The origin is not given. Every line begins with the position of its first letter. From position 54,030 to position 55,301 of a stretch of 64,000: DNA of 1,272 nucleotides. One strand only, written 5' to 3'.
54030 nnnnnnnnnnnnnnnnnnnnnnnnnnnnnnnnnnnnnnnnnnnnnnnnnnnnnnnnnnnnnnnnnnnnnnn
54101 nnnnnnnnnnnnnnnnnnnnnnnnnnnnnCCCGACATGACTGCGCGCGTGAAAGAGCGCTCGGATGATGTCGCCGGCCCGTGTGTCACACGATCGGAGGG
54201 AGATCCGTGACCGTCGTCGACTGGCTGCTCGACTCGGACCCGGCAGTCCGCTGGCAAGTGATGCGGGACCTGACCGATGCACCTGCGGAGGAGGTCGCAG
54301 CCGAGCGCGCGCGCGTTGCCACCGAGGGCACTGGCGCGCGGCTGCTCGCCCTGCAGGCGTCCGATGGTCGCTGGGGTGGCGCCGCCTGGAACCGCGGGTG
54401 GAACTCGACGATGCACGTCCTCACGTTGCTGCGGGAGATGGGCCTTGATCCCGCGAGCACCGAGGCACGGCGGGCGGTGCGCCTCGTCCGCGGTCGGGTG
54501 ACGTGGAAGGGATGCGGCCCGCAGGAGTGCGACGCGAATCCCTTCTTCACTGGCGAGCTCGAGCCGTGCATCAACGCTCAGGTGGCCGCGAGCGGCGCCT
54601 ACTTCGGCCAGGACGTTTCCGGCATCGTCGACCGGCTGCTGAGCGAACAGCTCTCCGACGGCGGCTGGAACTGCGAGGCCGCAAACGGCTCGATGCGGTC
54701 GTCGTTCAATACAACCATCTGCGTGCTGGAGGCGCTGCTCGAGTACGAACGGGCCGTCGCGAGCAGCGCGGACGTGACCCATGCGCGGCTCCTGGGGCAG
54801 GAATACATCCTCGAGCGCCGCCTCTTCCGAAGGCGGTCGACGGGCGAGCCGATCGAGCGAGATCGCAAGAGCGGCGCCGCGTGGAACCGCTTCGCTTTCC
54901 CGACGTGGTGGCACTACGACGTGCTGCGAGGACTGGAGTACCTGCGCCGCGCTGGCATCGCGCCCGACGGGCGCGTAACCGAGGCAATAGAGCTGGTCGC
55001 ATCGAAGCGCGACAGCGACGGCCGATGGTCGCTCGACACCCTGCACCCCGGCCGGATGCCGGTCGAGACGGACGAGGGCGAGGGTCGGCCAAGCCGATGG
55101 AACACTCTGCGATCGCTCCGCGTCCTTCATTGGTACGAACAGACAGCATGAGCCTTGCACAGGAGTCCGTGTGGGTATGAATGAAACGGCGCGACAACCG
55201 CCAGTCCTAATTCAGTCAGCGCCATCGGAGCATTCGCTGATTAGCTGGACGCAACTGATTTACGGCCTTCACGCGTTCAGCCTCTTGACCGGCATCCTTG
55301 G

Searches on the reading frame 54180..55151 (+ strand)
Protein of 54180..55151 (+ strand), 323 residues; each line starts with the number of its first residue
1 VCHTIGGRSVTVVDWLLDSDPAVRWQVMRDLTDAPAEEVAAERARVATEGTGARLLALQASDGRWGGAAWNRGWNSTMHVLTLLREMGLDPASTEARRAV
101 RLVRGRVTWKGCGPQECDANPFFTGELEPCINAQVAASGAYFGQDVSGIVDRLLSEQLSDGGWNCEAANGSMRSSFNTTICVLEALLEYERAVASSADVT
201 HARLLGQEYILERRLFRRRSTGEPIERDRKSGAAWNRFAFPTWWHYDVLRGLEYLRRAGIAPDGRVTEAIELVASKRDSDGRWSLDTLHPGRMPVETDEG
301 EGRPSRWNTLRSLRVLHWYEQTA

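Call 6: search_protein_families(library=pfam, proteins=[window:54180-55151:+], max_evalue=0.01)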
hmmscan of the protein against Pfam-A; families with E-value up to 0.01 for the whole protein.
window:54180-55151:+ (323 aa): 0 families

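Call 42: search_protein_families(library=ncbifam, proteins=[window:54180-55151:+], max_evalue=0.01)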
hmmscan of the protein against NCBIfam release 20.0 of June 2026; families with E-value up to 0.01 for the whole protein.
window:54180-55151:+ (323 aa): 1 family
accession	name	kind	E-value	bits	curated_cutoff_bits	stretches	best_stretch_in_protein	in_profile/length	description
NF053823.1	SCO2321_fam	equivalog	0.00068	18.6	300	0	116-194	92-166/405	SCO2321 family membrane protein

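Call 65: search_protein_families(library=padloc, proteins=[window:54180-55151:+], max_evalue=0.001)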
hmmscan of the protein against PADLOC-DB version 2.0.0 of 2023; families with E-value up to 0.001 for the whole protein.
window:54180-55151:+ (323 aa): 0 families
